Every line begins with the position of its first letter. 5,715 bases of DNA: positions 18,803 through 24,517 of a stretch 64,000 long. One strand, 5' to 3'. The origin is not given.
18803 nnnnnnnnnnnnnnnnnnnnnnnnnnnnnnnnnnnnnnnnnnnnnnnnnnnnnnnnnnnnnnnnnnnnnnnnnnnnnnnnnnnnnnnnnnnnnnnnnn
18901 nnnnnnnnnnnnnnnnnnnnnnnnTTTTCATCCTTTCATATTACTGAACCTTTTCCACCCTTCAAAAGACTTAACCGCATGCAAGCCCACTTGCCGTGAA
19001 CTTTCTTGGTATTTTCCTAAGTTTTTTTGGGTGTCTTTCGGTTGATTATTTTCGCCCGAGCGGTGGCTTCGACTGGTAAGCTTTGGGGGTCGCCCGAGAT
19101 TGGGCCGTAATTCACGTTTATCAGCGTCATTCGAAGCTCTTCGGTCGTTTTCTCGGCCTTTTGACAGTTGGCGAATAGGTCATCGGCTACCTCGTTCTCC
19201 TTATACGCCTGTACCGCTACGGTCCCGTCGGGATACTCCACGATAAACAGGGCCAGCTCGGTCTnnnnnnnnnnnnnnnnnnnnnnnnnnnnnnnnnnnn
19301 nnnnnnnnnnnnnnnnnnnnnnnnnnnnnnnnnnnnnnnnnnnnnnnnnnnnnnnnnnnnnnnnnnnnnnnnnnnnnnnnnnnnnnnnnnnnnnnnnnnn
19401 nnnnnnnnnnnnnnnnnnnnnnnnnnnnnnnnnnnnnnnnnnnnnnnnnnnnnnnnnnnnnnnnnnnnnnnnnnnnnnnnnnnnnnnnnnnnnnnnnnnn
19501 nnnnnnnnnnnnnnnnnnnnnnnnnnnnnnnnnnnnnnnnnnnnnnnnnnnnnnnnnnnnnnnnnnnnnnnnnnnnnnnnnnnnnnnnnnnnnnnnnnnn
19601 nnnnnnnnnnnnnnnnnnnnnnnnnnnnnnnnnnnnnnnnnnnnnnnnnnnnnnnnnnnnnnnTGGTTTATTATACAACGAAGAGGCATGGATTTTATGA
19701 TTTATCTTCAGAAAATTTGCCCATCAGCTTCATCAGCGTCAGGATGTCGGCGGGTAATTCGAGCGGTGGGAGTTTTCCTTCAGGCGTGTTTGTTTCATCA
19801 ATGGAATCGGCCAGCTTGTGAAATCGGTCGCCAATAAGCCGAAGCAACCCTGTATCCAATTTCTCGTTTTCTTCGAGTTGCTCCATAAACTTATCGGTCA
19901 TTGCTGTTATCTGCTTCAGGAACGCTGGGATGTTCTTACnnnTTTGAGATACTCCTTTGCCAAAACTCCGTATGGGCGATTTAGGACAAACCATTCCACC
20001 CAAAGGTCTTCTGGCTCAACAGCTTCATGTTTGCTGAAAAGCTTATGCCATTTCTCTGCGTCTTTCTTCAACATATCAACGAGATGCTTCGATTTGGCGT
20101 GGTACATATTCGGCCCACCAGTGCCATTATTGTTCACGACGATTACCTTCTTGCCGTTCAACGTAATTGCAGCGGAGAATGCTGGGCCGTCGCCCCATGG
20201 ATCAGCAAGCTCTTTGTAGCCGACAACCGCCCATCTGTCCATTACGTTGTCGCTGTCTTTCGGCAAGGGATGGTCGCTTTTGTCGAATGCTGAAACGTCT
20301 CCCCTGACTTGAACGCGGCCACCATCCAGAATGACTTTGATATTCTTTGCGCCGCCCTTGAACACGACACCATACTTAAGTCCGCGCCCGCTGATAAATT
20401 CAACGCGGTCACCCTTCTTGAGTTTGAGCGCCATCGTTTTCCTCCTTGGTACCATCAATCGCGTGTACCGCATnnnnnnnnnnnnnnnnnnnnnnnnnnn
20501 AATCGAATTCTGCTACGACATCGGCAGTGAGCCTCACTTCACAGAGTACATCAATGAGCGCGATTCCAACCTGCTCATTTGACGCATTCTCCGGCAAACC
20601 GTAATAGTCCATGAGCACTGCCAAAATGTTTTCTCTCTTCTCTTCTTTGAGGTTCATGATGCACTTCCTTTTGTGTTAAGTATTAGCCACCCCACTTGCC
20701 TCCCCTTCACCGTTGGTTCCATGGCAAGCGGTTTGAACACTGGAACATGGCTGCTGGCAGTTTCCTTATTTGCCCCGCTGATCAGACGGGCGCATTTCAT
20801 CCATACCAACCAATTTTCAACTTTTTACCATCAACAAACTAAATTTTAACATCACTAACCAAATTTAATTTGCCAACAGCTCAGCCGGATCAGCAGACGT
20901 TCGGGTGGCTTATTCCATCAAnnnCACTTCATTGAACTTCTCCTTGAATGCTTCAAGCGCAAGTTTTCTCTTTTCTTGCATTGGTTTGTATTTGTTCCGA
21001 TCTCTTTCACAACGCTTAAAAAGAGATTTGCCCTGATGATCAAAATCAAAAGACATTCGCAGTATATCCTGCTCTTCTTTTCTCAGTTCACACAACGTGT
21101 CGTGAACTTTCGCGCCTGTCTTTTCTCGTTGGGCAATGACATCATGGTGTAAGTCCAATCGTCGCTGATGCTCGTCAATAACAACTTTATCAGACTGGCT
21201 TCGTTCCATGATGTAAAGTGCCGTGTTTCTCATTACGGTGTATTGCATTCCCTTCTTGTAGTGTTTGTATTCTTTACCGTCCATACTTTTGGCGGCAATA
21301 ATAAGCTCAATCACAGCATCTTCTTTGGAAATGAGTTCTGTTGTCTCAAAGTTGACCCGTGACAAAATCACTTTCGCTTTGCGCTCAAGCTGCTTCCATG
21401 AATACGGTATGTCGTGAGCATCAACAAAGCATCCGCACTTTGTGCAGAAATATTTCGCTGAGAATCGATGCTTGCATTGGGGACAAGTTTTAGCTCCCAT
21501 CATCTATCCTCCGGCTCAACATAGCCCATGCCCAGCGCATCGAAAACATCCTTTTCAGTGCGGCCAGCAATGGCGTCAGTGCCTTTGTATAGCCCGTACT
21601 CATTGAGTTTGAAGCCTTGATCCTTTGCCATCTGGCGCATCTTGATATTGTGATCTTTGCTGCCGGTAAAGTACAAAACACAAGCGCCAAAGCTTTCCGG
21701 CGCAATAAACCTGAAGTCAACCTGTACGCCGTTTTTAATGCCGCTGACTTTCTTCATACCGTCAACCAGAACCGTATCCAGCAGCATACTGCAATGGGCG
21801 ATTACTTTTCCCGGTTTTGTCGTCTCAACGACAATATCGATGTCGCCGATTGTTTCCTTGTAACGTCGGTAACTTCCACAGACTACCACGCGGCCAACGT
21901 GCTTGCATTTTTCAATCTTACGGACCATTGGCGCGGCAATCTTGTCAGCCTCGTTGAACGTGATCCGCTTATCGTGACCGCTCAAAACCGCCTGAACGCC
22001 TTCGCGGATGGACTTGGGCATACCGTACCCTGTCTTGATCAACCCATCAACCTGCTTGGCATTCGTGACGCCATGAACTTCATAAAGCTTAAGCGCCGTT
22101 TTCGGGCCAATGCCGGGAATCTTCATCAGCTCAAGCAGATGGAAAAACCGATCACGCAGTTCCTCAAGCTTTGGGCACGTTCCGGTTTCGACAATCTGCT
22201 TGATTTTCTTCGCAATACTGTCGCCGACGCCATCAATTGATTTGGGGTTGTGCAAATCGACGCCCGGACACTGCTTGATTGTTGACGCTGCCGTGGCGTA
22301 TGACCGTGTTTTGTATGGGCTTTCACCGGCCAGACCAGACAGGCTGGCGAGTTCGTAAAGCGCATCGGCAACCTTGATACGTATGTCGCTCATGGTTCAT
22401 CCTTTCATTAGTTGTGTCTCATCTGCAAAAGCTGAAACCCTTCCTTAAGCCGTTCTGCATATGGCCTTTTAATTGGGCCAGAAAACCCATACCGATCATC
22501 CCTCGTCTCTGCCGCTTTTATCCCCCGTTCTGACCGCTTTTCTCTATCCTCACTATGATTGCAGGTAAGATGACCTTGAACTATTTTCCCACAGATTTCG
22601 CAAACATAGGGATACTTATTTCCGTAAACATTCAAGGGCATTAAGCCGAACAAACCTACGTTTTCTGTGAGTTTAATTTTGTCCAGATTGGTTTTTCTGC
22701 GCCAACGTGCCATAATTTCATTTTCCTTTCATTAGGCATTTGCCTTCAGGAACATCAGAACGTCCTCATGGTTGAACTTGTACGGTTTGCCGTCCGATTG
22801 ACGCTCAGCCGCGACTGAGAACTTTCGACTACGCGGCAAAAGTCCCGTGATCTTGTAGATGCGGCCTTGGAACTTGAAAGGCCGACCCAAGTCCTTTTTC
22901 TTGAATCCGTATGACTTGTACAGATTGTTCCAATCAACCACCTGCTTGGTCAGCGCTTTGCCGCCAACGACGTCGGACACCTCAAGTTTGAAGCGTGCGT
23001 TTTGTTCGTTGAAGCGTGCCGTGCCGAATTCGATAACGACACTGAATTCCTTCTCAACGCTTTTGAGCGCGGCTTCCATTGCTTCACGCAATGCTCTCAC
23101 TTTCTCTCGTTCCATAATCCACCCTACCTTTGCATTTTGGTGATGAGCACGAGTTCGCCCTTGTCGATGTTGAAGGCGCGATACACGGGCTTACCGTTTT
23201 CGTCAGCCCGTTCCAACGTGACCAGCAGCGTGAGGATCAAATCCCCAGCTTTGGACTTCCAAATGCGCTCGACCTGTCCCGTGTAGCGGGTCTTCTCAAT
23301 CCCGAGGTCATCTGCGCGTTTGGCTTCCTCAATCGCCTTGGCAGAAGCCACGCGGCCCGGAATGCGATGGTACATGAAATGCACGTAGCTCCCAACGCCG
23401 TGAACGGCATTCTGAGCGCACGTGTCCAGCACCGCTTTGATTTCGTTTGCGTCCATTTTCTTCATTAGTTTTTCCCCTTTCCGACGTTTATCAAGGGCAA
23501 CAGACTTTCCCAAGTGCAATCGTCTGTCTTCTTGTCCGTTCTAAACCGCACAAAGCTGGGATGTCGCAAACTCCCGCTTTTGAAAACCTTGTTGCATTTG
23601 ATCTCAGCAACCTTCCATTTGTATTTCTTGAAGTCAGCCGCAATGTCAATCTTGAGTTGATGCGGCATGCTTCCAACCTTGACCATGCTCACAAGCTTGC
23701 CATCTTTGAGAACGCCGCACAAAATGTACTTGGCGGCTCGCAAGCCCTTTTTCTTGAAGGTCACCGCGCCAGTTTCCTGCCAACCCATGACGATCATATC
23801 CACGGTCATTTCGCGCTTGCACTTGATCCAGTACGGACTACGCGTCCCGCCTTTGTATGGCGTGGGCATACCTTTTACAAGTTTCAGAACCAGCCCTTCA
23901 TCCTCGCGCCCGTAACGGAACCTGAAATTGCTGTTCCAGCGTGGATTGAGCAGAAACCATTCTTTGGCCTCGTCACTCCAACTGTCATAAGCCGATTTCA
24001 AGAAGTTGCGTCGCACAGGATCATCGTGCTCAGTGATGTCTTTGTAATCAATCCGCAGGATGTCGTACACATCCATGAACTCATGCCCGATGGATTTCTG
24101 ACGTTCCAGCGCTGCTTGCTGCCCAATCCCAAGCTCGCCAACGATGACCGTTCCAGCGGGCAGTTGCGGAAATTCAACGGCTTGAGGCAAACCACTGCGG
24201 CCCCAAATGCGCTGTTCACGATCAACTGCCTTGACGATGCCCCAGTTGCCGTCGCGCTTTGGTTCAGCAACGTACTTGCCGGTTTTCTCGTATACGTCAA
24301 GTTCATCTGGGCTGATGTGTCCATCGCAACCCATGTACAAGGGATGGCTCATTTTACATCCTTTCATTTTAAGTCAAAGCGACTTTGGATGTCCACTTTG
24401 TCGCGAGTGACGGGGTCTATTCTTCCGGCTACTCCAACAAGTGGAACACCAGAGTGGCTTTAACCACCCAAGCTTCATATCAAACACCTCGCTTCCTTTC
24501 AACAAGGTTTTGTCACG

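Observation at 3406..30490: Class I conserved 60-100-nt upstream element in six or seven same-orientation copies across the left 30 kb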

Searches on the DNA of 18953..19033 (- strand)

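Call 73: search_dna_similar(query=window:18953-19033:-, collection=phages, mode=distant, max_evalue=1, max_rows=10)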
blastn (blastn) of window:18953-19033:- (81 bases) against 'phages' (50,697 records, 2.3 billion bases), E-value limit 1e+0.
Records with a match: 8; places in all: 8; records where one place covers at least 80% of the query: 0.
Best place of each record, by identity: 90-95% 8.
By first word of the organism name: Staphylococcus 8.
By host as written in the record: Staphylococcus pseudintermedius 5; Staphylococcus pseudintermedius E140 2; Staphylococcus pseudintermedius strain E045 1.
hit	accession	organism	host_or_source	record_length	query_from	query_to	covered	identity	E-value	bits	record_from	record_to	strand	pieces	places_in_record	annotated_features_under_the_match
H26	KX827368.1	Staphylococcus phage SpT5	Staphylococcus pseudintermedius strain ...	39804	9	35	33%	92.9%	2e-1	39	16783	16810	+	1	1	antirepressor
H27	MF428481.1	Staphylococcus phage SN8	Staphylococcus pseudintermedius E140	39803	9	35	33%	92.9%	2e-1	39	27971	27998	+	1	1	antirepressor protein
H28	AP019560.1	Staphylococcus phage SP120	Staphylococcus pseudintermedius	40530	9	35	33%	92.9%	2e-1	39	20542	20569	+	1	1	phage antirepressor protein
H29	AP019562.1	Staphylococcus phage SP276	Staphylococcus pseudintermedius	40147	9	35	33%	92.9%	2e-1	39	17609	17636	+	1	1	phage antirepressor protein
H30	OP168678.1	Staphylococcus phage vB_SpsS_VL4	Staphylococcus pseudintermedius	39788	9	35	33%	92.9%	2e-1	39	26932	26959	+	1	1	antirepressor protein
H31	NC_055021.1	Staphylococcus phage SP120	Staphylococcus pseudintermedius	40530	9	35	33%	92.9%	2e-1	39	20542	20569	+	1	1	anti-repressor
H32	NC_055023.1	Staphylococcus phage SP276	Staphylococcus pseudintermedius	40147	9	35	33%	92.9%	2e-1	39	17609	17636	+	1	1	anti-repressor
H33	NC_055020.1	Staphylococcus phage SN8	Staphylococcus pseudintermedius E140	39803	9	35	33%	92.9%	2e-1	39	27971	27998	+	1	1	anti-repressor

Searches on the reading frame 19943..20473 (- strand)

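Call 47: search_protein_families(library=pfam, proteins=[window:19943-20473:-], max_evalue=1)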
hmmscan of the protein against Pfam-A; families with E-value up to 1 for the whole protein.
window:19943-20473:- (177 aa): 1 family
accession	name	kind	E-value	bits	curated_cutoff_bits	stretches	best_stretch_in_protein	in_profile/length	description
PF20260.4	PUA_4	-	0.23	12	23.9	1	16-48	13-46/48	RNA methyltransferase PUA domain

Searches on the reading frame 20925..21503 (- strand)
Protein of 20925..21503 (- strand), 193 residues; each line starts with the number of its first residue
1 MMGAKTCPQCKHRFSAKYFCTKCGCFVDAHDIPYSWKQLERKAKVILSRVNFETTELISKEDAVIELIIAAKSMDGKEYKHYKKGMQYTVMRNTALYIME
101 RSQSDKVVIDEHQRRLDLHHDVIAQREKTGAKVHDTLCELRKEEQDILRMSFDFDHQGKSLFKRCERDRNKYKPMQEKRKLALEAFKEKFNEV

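Call 47: search_protein_families(library=pfam, proteins=[window:20925-21503:-], max_evalue=1)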
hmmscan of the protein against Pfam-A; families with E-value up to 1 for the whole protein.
window:20925-21503:- (193 aa): 4 families
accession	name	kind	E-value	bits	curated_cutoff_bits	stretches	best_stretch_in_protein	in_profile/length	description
PF08271.17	Zn_Ribbon_TF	-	0.00031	20.7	29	1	6-36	2-38/43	TFIIB zinc-binding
PF07282.18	Cas12f1-like_TNB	-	0.14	12.8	26.3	1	5-29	29-52/60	Cas12f1-like, TNB domain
PF00643.29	zf-B_box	-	0.24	12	24.1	1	5-27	4-25/42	B-box zinc finger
PF25287.1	zf-B_box_Trim66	-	0.73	10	27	0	4-23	2-21/35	Trim66, B-box zinc-binding domain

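Call 58: search_protein_families(library=ncbifam, proteins=[window:20925-21503:-], max_evalue=1)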
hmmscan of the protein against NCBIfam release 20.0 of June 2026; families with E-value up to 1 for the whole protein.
window:20925-21503:- (193 aa): 4 families
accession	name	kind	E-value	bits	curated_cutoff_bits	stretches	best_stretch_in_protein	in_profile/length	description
NF047597.1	LIMLP_12425_fam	equivalog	0.03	14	200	1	135-171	24-60/171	LIMLP_12425 family protein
NF010729.0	PRK14129.1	equivalog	0.032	14.7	135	1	68-146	1-79/105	heat shock protein HspQ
TIGR02937.1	sigma70-ECF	superfamily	0.046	13.4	42.9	1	62-152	34-130/165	sigma-70 family RNA polymerase sigma factor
NF008863.0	PRK11893.2-5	equivalog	0.9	8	551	0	6-28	149-170/531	methionine--tRNA ligase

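Call 88: predict_structure(protein=window:20925-21503:-)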
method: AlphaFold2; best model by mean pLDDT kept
length: 193 residues; sequences in the alignment: 1
mean_pLDDT: 45.8   pTM: 0.29
mean pLDDT of the five models: 45.8, 45.0, 43.0, 39.4, 36.4
residues with pLDDT >= 90: 0; 70-90: 2; 50-70: 66; < 50: 125
segments of 3 or more residues with pLDDT < 50: 1-3, 52-58, 72-74, 89-183, 185-193
pLDDT, mean of each block of 10 residues (from residue 1): 58 57 55 55 56 47 54 51 53 42 44 44 37 34 33 32 38 40 42 40
secondary structure, 60 per line:
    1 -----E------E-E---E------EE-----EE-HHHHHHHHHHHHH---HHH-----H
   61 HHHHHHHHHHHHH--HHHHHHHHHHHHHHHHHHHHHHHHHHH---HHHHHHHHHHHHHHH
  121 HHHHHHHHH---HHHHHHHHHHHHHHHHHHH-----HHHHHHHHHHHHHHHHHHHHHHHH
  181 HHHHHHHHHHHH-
elements in order: H36-48 H60-73 H76-102 H106-129 H133-151 H157-192

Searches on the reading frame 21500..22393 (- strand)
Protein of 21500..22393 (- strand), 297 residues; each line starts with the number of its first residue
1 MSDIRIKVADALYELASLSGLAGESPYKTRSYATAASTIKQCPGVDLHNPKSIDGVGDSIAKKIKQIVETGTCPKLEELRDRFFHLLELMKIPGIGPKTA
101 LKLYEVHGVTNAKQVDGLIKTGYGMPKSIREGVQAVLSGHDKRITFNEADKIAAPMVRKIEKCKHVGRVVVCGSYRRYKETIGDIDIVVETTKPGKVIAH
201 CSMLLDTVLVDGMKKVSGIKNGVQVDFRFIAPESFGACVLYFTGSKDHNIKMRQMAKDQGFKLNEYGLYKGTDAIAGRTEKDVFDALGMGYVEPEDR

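Call 13: search_protein_families(library=pfam, proteins=[window:21500-22393:-], max_evalue=0.01)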
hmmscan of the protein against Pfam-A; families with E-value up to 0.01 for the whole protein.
window:21500-22393:- (297 aa): 6 families
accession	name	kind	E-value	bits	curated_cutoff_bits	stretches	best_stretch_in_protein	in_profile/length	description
PF14791.11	DNA_pol_B_thumb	-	3.2e-25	88.2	25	1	239-297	2-62/63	DNA polymerase beta thumb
PF14716.13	HHH_8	-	1.2e-17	64.5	30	1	7-73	5-73/73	Helix-hairpin-helix domain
PF14792.12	DNA_pol_B_palm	-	1.2e-09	38.8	25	1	143-240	1-95/113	DNA polymerase beta palm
PF14520.12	HHH_5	-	4.5e-07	30.7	27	1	87-110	2-24/57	Helix-hairpin-helix domain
PF00633.29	HHH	-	2.5e-06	27.5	24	1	88-104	12-28/30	Helix-hairpin-helix motif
PF10391.15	DNA_pol_lambd_f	-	0.0022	18.2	29.8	0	88-109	2-22/51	Fingers domain of DNA polymerase lambda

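Call 14: search_protein_families(library=phrogs, proteins=[window:21500-22393:-], max_evalue=0.01)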
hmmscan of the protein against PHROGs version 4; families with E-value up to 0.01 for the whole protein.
window:21500-22393:- (297 aa): 1 family
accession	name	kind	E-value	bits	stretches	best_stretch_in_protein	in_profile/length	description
phrog_20919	-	other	0.0088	17.2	0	86-106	56-76/87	recombinase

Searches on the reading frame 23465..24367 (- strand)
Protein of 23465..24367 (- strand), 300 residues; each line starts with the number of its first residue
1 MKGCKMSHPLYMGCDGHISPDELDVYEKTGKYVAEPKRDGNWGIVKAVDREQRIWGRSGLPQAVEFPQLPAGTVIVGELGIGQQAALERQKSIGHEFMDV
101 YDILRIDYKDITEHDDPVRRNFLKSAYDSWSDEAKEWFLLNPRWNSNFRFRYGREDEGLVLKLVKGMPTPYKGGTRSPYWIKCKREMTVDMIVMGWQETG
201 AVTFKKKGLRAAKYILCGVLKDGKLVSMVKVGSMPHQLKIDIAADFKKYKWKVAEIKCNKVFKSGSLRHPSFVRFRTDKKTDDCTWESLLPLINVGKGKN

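Call 13: search_protein_families(library=pfam, proteins=[window:23465-24367:-], max_evalue=0.01)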
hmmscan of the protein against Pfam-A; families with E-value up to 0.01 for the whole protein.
window:23465-24367:- (300 aa): 2 families
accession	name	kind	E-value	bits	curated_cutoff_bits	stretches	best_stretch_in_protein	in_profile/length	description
PF04679.21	DNA_ligase_A_C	-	1e-06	29.5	27.5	1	253-279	68-94/94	ATP dependent DNA ligase C terminal region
PF01068.26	DNA_ligase_A_M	-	0.00033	20.8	26.2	1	98-184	117-204/204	ATP dependent DNA ligase domain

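Call 14: search_protein_families(library=phrogs, proteins=[window:23465-24367:-], max_evalue=0.01)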
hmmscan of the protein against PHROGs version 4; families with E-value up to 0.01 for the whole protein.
window:23465-24367:- (300 aa): 2 families
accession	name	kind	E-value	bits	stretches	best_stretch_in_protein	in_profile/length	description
phrog_114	-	DNA, RNA and nucleotide metabolism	7.1e-26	91.9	1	25-287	235-509/634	ATP-dependent DNA ligase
phrog_30362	-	DNA, RNA and nucleotide metabolism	5.3e-05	24.2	1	165-278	22-136/144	DNA ligase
